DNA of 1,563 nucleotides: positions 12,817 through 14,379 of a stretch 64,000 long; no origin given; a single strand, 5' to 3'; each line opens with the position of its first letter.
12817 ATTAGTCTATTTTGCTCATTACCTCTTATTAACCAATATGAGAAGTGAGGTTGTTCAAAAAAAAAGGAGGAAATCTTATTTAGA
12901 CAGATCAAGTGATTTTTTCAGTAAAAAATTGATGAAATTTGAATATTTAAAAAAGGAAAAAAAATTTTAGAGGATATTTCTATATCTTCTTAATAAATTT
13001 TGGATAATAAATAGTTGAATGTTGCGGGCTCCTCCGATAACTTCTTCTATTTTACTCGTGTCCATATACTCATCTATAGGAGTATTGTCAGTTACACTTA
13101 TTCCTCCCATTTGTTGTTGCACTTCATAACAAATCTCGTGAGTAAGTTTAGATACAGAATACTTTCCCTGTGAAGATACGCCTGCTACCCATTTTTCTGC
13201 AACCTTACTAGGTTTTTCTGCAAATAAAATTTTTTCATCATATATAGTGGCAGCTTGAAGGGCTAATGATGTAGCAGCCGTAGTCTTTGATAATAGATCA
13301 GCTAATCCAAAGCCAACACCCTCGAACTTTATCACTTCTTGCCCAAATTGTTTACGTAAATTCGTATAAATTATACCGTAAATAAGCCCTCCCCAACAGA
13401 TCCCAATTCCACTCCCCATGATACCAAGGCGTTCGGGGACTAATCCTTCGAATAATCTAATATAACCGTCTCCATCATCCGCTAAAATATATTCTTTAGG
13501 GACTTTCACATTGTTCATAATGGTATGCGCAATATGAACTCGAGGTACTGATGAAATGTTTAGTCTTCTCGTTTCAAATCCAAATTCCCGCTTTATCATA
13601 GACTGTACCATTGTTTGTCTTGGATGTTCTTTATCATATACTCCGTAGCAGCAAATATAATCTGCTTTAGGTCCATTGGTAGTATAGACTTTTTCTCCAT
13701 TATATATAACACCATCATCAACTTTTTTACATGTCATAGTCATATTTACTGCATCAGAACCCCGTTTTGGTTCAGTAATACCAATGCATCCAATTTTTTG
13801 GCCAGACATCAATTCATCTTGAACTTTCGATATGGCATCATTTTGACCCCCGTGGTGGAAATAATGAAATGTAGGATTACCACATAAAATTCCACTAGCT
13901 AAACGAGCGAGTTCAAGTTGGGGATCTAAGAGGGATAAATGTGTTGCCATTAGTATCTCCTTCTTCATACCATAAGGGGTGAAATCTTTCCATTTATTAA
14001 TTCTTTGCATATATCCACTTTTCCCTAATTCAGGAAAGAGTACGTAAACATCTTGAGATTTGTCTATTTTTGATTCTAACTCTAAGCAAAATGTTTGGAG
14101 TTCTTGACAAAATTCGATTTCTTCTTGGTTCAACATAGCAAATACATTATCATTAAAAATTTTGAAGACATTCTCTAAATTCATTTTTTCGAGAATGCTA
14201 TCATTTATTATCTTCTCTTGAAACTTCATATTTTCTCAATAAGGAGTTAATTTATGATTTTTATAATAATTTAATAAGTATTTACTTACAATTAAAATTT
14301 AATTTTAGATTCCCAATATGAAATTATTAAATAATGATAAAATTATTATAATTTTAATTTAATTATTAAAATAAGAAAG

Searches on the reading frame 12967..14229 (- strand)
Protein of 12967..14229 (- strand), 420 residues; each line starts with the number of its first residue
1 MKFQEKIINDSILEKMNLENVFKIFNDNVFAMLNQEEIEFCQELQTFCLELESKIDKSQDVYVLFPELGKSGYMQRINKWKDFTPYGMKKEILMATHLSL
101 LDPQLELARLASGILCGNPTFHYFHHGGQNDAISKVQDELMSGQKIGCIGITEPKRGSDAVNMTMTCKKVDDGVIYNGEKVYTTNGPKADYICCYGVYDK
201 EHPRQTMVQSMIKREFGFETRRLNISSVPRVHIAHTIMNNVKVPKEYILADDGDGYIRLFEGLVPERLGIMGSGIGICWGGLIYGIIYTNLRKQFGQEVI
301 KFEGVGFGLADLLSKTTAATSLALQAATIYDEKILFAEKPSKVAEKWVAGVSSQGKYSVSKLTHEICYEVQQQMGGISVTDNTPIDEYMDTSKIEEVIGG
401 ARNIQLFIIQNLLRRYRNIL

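Call 19: search_protein_families(library=pfam, proteins=[window:12967-14229:-], max_evalue=0.001)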
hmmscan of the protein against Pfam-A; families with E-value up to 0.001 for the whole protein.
window:12967-14229:- (420 aa): 2 families
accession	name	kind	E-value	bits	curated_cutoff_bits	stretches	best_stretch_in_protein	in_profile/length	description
PF00441.29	Acyl-CoA_dh_1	-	1.3e-13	51.8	22.4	1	254-410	2-146/150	Acyl-CoA dehydrogenase, C-terminal domain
PF02770.24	Acyl-CoA_dh_M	-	1.9e-09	38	33.3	1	148-223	1-78/97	Acyl-CoA dehydrogenase, middle domain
